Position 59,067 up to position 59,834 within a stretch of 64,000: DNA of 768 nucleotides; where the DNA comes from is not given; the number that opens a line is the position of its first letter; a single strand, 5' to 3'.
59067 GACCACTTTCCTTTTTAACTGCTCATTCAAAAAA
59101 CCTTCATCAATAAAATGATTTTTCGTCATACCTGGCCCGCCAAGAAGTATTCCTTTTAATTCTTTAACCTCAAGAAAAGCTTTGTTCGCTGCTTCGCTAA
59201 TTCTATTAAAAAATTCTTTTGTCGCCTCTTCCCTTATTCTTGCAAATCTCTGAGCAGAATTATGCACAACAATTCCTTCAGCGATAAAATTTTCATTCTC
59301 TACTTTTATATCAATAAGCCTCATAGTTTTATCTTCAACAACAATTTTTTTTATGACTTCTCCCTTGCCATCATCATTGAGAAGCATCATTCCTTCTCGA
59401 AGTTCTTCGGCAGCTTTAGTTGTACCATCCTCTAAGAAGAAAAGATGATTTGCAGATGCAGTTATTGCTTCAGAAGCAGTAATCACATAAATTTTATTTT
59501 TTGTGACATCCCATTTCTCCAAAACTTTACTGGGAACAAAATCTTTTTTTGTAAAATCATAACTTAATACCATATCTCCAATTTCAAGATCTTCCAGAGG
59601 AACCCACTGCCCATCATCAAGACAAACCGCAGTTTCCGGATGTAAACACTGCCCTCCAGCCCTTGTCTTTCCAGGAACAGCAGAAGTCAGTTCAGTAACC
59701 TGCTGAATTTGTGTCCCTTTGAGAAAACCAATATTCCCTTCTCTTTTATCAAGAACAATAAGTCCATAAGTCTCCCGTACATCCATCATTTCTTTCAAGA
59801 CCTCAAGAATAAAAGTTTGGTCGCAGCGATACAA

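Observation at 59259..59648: A mini-intein in release factor aRF1 inserted immediately after the catalytic GGQ motif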

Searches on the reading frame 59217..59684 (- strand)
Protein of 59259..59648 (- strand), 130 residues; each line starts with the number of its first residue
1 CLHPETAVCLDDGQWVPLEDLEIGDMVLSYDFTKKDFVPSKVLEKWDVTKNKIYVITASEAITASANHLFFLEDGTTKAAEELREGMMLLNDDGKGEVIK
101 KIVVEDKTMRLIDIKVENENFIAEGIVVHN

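Call 3: search_protein_families(library=pfam, proteins=[window:59259-59648:-], max_evalue=1)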
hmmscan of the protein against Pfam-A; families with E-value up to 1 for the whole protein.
window:59259-59648:- (130 aa): 6 families
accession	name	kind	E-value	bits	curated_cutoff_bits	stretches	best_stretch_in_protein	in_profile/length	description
PF14890.11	Intein_splicing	-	5.6e-11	42.9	35.8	1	11-130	74-155/155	Intein splicing domain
PF07591.16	PT-HINT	-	2.2e-08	34.9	27.7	1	16-130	9-136/137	Pretoxin HINT domain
PF01079.26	Hint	-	2.8e-07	30.8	29.7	1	1-82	13-98/213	Hint module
PF05203.21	Hom_end_hint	-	0.0013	19.2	32.1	1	1-37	1-37/228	Hom_end-associated Hint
PF14623.11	Vint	-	0.039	14.2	27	0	71-108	10-49/166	Hint-domain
PF13403.11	Hint_2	-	0.063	14.1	28.4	0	1-31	2-31/147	Hint domain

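Call 4: search_protein_families(library=ncbifam, proteins=[window:59259-59648:-], max_evalue=1)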
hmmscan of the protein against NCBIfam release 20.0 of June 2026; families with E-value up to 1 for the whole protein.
window:59259-59648:- (130 aa): 6 families
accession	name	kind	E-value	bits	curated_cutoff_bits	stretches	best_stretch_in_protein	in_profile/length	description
NF038136.1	rSAM_Rv_intein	exception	3.5e-12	46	700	2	1-81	76-159/574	intein-containing Rv2578c family radical SAM protein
TIGR01445.1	intein_Nterm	domain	2.4e-06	28.5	24.5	1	1-71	1-82/83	intein N-terminal splicing region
NF038162.1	RtcB_rel_intein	exception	5.5e-06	24.6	1150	2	1-86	95-184/961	intein-containing RtcB family protein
TIGR01443.1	intein_Cterm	domain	0.00017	21.8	15.6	1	113-130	4-23/24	intein C-terminal splicing region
NF052663.1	RtcB_rel_intein2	exception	0.012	14.5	1050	1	1-90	78-171/626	intein-containing RctB family protein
NF005852.0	PRK07773.1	equivalog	0.024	12.9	780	1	1-81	398-483/886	replicative DNA helicase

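Call 23: search_protein_representatives(protein=window:59259-59648:-)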
Query: 130 residues. Proteins with E-value up to 0.001 (for the whole library): 1051; up to 1e-10: 64; up to 1e-30: 0. The best 150 are listed.
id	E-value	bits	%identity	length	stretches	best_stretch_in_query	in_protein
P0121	9.9e-24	99.9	27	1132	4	1-130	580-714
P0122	5.9e-22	94.1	32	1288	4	1-130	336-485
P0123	1.4e-20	89.7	28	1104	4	1-130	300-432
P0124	5.0e-20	87.9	31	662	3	5-130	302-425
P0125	5.3e-20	87.8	39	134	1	2-128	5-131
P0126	9.5e-20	87.0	36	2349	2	1-130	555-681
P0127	2.7e-19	85.5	43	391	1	1-130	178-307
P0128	4.8e-19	84.7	30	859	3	1-130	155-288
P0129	2.8e-18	82.3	39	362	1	1-130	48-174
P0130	8.7e-18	80.7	29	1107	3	4-120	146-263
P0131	7.6e-17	77.6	35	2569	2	4-130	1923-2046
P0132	2.8e-16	75.8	37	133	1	6-128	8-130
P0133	3.3e-16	75.6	30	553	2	1-130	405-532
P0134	3.5e-16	75.5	30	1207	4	4-57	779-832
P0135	5.4e-16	74.9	31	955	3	1-130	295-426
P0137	7.5e-16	74.4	31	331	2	4-130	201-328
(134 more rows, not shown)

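Call 25: search_protein_families(library=pfam, proteins=[P0121, P0122, P0123, P0124, P0125, P0128, P0130, P0133, P0135, P0137], max_evalue=0.00001)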
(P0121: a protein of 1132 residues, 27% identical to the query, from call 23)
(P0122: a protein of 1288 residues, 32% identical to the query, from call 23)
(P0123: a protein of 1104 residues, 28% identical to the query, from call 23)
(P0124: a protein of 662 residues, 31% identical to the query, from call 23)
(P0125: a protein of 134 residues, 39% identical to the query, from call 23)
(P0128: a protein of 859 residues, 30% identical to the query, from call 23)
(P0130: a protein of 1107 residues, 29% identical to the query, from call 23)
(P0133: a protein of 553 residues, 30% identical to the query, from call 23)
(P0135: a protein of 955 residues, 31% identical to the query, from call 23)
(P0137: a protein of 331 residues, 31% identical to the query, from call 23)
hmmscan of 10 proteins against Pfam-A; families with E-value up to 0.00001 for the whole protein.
P0121 (1132 aa): 10 families
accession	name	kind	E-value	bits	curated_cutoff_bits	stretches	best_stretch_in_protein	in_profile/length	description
PF07591.16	PT-HINT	-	3e-55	186.7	27.7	5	456-577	9-131/137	Pretoxin HINT domain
PF01079.26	Hint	-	5.7e-42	144.1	29.7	3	573-652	6-89/213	Hint module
PF14890.11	Intein_splicing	-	1.3e-32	113.1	35.8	0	615-714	33-155/155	Intein splicing domain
PF13403.11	Hint_2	-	6.5e-30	104.9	28.4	2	307-342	2-36/147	Hint domain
PF04280.21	Tim44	-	1.3e-25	90.6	29.6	2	787-927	4-146/147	Tim44-like domain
PF14623.11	Vint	-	1.4e-22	80.7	27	0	579-652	1-67/166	Hint-domain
PF05203.21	Hom_end_hint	-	3.2e-12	47.4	32.1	0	580-610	1-31/228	Hom_end-associated Hint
PF17820.7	PDZ_6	-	3.3e-10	40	27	0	247-274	13-39/54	PDZ domain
PF20260.4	PUA_4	-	1e-07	32.4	23.9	0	251-264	15-28/48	RNA methyltransferase PUA domain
PF23835.1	DUF7205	-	6.4e-06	26.4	27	0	250-348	12-106/128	Domain of unknown function (DUF7205)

P0122 (1288 aa): 7 families
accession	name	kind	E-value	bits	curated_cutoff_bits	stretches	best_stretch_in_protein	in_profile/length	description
PF08517.17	AXH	-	5.6e-40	136.9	33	3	39-135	1-109/116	Ataxin-1 and HBP1 module (AXH)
PF01079.26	Hint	-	3e-35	122.2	29.7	3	330-458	7-132/213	Hint module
PF05203.21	Hom_end_hint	-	7.8e-26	91.9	32.1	1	38-76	1-39/228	Hom_end-associated Hint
PF14623.11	Vint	-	2.3e-19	70.2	27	0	37-113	1-71/166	Hint-domain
PF14890.11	Intein_splicing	-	2.4e-14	53.9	35.8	0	345-485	3-155/155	Intein splicing domain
PF13403.11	Hint_2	-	9.5e-13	49.2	28.4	0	38-69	2-32/147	Hint domain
PF07591.16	PT-HINT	-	2.4e-10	41.2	27.7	0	190-334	1-130/137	Pretoxin HINT domain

P0123 (1104 aa): 6 families
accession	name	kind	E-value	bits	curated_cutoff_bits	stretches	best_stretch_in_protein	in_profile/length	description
PF07591.16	PT-HINT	-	8.5e-39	133.4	27.7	4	306-434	1-131/137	Pretoxin HINT domain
PF14890.11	Intein_splicing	-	2.7e-28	99.2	35.8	1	451-566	11-155/155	Intein splicing domain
PF04280.21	Tim44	-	3.5e-28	99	29.6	2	938-1071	9-146/147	Tim44-like domain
PF01079.26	Hint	-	2.9e-27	96.1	29.7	1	24-136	8-137/213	Hint module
PF13403.11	Hint_2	-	1.1e-25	91.2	28.4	1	436-495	2-59/147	Hint domain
PF14623.11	Vint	-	6.1e-07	29.8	27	0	435-504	1-65/166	Hint-domain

P0124 (662 aa): 7 families
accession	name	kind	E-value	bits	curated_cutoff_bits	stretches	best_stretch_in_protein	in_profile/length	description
PF07591.16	PT-HINT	-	6.5e-42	143.5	27.7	2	307-421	4-125/137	Pretoxin HINT domain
PF01079.26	Hint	-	3.3e-24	86.1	29.7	1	430-507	11-90/213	Hint module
PF05203.21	Hom_end_hint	-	6.8e-24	85.6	32.1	1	166-197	1-32/228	Hom_end-associated Hint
PF14623.11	Vint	-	2.2e-19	70.3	27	2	166-240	2-71/166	Hint-domain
PF14890.11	Intein_splicing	-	4e-16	59.6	35.8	0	305-393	1-105/155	Intein splicing domain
PF13403.11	Hint_2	-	4.4e-13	50.3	28.4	0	166-198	2-33/147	Hint domain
PF08517.17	AXH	-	5.4e-09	37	33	0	299-370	1-84/116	Ataxin-1 and HBP1 module (AXH)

P0125 (134 aa): 2 families
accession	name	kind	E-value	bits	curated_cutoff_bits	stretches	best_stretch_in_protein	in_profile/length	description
PF05203.21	Hom_end_hint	-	1.2e-08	35.7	32.1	0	7-64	4-55/228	Hom_end-associated Hint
PF07591.16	PT-HINT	-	1.3e-06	29.2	27.7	1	11-121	2-116/137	Pretoxin HINT domain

P0128 (859 aa): 7 families
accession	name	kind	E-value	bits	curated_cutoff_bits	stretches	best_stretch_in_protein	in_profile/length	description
PF14890.11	Intein_splicing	-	7e-28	97.8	35.8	2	307-399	10-113/155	Intein splicing domain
PF07591.16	PT-HINT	-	6.9e-24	85.1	27.7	2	300-423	2-129/137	Pretoxin HINT domain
PF04280.21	Tim44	-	1.7e-20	74.1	29.6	2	497-633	9-147/147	Tim44-like domain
PF01079.26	Hint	-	8.6e-19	68.4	29.7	1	150-233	8-95/213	Hint module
PF13403.11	Hint_2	-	1e-13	52.4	28.4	0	293-324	2-33/147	Hint domain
PF14623.11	Vint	-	1e-13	51.9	27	0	27-93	1-65/166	Hint-domain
PF05203.21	Hom_end_hint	-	8.4e-06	26.4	32.1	0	28-61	1-34/228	Hom_end-associated Hint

P0130 (1107 aa): 8 families
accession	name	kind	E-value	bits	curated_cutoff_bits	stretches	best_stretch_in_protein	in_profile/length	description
PF14890.11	Intein_splicing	-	2.3e-26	92.9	35.8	2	150-485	1-155/155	Intein splicing domain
PF07591.16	PT-HINT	-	1.7e-25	90.3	27.7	1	153-268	5-123/137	Pretoxin HINT domain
PF01079.26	Hint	-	8.8e-21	74.9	29.7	0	140-234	10-116/213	Hint module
PF05203.21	Hom_end_hint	-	1.2e-14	55.3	32.1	0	337-367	1-31/228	Hom_end-associated Hint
PF14623.11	Vint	-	9e-14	52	27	0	143-226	2-76/166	Hint-domain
PF08517.17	AXH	-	1.5e-12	48.5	33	0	144-187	1-45/116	Ataxin-1 and HBP1 module (AXH)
PF13403.11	Hint_2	-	8.5e-12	46.1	28.4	0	488-588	1-111/147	Hint domain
PF23960.2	DUF7289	-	1.7e-06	28.2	27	0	11-100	2-90/238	Family of unknown function (DUF7289)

P0133 (553 aa): 7 families
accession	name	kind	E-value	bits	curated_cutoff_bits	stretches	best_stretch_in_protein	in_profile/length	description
PF07591.16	PT-HINT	-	5.5e-27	95.1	27.7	2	287-400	8-129/137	Pretoxin HINT domain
PF05203.21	Hom_end_hint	-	3.6e-19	70.1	32.1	2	273-327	1-50/228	Hom_end-associated Hint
PF14623.11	Vint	-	4.7e-18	66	27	2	404-479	1-71/166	Hint-domain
PF01079.26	Hint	-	1.1e-17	64.9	29.7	1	400-457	8-64/213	Hint module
PF14890.11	Intein_splicing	-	1.6e-15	57.6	35.8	0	413-493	2-95/155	Intein splicing domain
PF13403.11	Hint_2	-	6.8e-09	36.7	28.4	0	273-318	2-45/147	Hint domain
PF07963.17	N_methyl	-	3.2e-07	30.1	21.2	1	7-33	1-27/27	Prokaryotic N-terminal methylation motif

P0135 (955 aa): 5 families
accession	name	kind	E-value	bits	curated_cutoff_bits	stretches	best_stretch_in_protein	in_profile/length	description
PF07591.16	PT-HINT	-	4.7e-36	124.5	27.7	3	167-292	2-130/137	Pretoxin HINT domain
PF13403.11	Hint_2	-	6e-28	98.5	28.4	2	160-203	2-45/147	Hint domain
PF04280.21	Tim44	-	9.4e-27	94.4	29.6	2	573-716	2-147/147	Tim44-like domain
PF14890.11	Intein_splicing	-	1.7e-17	64.1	35.8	0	209-291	49-155/155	Intein splicing domain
PF01079.26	Hint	-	2e-16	60.7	29.7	1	285-362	4-85/213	Hint module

P0137 (331 aa): 6 families
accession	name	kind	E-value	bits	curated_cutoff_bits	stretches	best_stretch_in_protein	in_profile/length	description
PF07591.16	PT-HINT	-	1.6e-22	80.7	27.7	2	211-328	7-136/137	Pretoxin HINT domain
PF14890.11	Intein_splicing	-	9.2e-17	61.7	35.8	0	63-164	1-113/155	Intein splicing domain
PF05203.21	Hom_end_hint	-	4.3e-15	56.8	32.1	0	56-84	1-29/228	Hom_end-associated Hint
PF14623.11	Vint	-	7.4e-14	52.3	27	1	197-280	1-77/166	Hint-domain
PF01079.26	Hint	-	5.2e-09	36.4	29.7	0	48-146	5-107/213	Hint module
PF08517.17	AXH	-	3.5e-07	31.2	33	0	57-95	1-40/116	Ataxin-1 and HBP1 module (AXH)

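Call 26: predict_structure(protein=window:59259-59648:-)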
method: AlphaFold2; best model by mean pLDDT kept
length: 130 residues; sequences in the alignment: 1
mean_pLDDT: 50.9   pTM: 0.46
mean pLDDT of the five models: 50.9, 48.4, 48.0, 43.8, 43.0
residues with pLDDT >= 90: 0; 70-90: 8; 50-70: 50; < 50: 72
segments of 3 or more residues with pLDDT < 50: 1-5, 32-34, 48-51, 58-69, 86-130
pLDDT, mean of each block of 10 residues (from residue 1): 52 69 64 53 57 52 42 54 49 41 44 43 41
secondary structure, 60 per line:
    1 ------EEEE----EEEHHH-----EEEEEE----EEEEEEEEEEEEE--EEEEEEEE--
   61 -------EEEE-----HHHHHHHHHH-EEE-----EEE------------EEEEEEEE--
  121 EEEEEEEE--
elements in order: E7-10 E15-17 E26-31 E36-48 E51-58 E68-71 H77-86 E88-90 E96-98 E111-118 E121-128

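Call 33: find_related_loci(query=A2, collection=genome_contigs, flank=1500)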
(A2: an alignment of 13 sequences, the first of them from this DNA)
Query A2 (156 aa) in genome_contigs; peptide patterns used: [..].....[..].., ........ (x = any residue, [..] = any of these).
396 stretches matched a pattern; 113 encode a relative of the query (tblastn E <= 1e-3); the best 80 are kept; 79 distinct loci.
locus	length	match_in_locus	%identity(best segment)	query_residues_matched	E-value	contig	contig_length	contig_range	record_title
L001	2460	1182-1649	69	1-156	8e-78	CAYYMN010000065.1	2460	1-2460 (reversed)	MAG TPA_asm: Candidatus Woesearchaeota archaeon isolate binchicken_co191_122 genome assembly, contig: NODE_67129_length_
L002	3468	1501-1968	71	1-156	3e-75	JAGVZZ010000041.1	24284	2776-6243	Candidatus Woesearchaeota archaeon isolate RIFOXYB1_FULL_31_16 rifoxyb1_full_scaffold_1154, whole genome shotgun sequenc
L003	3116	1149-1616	70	1-156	2e-75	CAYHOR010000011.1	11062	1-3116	MAG TPA_asm: Candidatus Woesearchaeota archaeon isolate ERP119705_co14_558 genome assembly, contig: NODE_7987_length_110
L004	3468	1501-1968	71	1-156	1e-75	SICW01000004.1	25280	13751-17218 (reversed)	MAG: Candidatus Woesearchaeota archaeon isolate Baikal-deep-G139 BACOMB-DPANN-C18, whole genome shotgun sequence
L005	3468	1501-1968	71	1-156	3e-75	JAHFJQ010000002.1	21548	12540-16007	MAG: archaeon isolate nzgw39 NODE_2198_length_21549_cov_2.777067, whole genome shotgun sequence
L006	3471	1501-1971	72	1-156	7e-74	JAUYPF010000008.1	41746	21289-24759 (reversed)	MAG: bacterium isolate C4_metabat.bin.111 C4_k141_466676, whole genome shotgun sequence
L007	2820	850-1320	73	1-156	8e-73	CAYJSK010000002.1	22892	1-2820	MAG TPA_asm: Candidatus Woesearchaeota archaeon isolate ERP125453_co1_324 genome assembly, contig: NODE_2078_length_2289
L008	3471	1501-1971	73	1-156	8e-71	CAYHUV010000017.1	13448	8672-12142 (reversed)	MAG TPA_asm: Candidatus Woesearchaeota archaeon isolate ERP119705_co15_602 genome assembly, contig: NODE_5156_length_134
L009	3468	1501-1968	72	1-156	6e-71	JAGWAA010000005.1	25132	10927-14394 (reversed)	Candidatus Woesearchaeota archaeon isolate RIFOXYA1_FULL_29_14 rifoxya1_full_scaffold_1038, whole genome shotgun sequenc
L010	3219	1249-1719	73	1-156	2e-69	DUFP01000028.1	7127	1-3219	MAG TPA_asm: Nanoarchaeota archaeon isolate UBA10136 contig_6625, whole genome shotgun sequence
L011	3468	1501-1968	68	1-156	6e-68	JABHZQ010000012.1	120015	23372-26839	MAG: archaeon isolate SI047_bin88 k141_607295, whole genome shotgun sequence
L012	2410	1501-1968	63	1-156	9e-66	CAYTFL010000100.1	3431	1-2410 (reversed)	MAG TPA_asm: Candidatus Woesearchaeota archaeon isolate SRP077602_co6_97 genome assembly, contig: NODE_40694_length_3431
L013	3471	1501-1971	62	1-156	2e-63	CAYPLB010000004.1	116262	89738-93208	MAG TPA_asm: Candidatus Woesearchaeota archaeon isolate SRP077602_co5_420 genome assembly, contig: NODE_482_length_11626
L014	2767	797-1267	61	1-156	6e-61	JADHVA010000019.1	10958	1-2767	MAG: Nanoarchaeota archaeon isolate BS150m-G60 BS-150m-C5493, whole genome shotgun sequence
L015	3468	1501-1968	59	1-156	2e-58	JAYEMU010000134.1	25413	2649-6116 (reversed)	MAG: Nanoarchaeota archaeon isolate MAG073 MAG073_134, whole genome shotgun sequence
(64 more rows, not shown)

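Call 42: predict_structure(alignment_id=A1)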
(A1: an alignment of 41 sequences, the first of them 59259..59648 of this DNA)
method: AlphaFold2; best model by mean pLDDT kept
length: 130 residues; sequences in the alignment: 41
mean_pLDDT: 98.1   pTM: 0.89
mean pLDDT of the five models: 98.1, 97.7, 97.8, 97.7, 97.7
residues with pLDDT >= 90: 130; 70-90: 0; 50-70: 0; < 50: 0
segments of 3 or more residues with pLDDT < 50: none
pLDDT, mean of each block of 10 residues (from residue 1): 99 98 99 97 98 98 98 98 99 98 98 98 98
secondary structure, 60 per line:
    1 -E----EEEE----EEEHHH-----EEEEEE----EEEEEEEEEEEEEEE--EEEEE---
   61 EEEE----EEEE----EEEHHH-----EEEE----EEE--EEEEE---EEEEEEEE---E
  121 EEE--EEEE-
elements in order: E7-10 E15-17 E26-31 E36-50 E53-57 E61-64 E69-72 E77-79 E88-91 E96-98 E101-105 E109-116 E120-123 E126-129

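Call 45: fold_search(model_id=the predicted structure, library=pdb)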
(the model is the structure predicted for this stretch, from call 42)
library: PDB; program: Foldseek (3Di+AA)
matches with E <= 10: 271; with E <= 0.001: 61
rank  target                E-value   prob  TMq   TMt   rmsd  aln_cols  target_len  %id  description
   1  6y75_B                1.4e-09  1.00  0.91  0.79   2.4       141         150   23  BIL2 domain from T.thermophila BUBL1 locus (C1A-N143A) (released 2021-02-03)
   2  6y75_A                2.9e-09  1.00  0.92  0.79   1.8       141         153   23  BIL2 domain from T.thermophila BUBL1 locus (C1A-N143A) (released 2021-02-03)
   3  6tmm_BBB              2.9e-09  1.00  0.91  0.77   2.5       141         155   23  BIL2 domain from T.thermophila BUBL1 locus (C1A-N143A) (released 2020-12-16)
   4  2lwy_MODEL_1_A        4.2e-09  1.00  0.91  0.86   1.7       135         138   22  Solution Structure of Bacterial Intein-Like domain from Clostridium thermocellum (released 2013-05-08)
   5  6tmm_AAA              6.0e-09  1.00  0.90  0.75   2.7       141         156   23  BIL2 domain from T.thermophila BUBL1 locus (C1A-N143A) (released 2020-12-16)
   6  6riz                  1.9e-08  1.00  0.83  0.85   2.1       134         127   30  Crystal structure of gp41-1 intein (C1A, F65W, D107C) (released 2020-04-29)
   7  6qaz                  2.4e-08  1.00  0.83  0.84   2.2       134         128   31  Crystal structure of gp41-1 intein (released 2019-11-13)
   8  4o1r                  2.7e-08  1.00  0.86  0.79   2.6       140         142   24  Crystal structure of NpuDnaB intein (released 2014-03-19)
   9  6bs8_C                1.3e-07  1.00  0.79  0.82   2.7       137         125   23  The class 3 DnaB intein from Mycobacterium smegmatis (released 2018-11-21)
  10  6frh_B                1.4e-07  1.00  0.86  0.75   3.2       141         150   23  Crystal structure of Ssp DnaB Mini-Intein variant M86 (released 2019-01-30)
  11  6rpq                  1.4e-07  1.00  0.81  0.44   5.0       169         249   21  Crystal structure of PhoCDC21-1 intein (released 2019-08-14)
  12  6frh_A                1.5e-07  1.00  0.87  0.71   2.4       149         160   22  Crystal structure of Ssp DnaB Mini-Intein variant M86 (released 2019-01-30)
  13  6rix_A                2.1e-07  1.00  0.81  0.80   3.0       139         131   19  Crystal structure of MchDnaB-1 intein (released 2020-05-13)
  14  6bs8_A                2.2e-07  1.00  0.80  0.82   2.8       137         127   22  The class 3 DnaB intein from Mycobacterium smegmatis (released 2018-11-21)
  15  6bs8_B                2.2e-07  1.00  0.80  0.80   2.9       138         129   22  The class 3 DnaB intein from Mycobacterium smegmatis (released 2018-11-21)
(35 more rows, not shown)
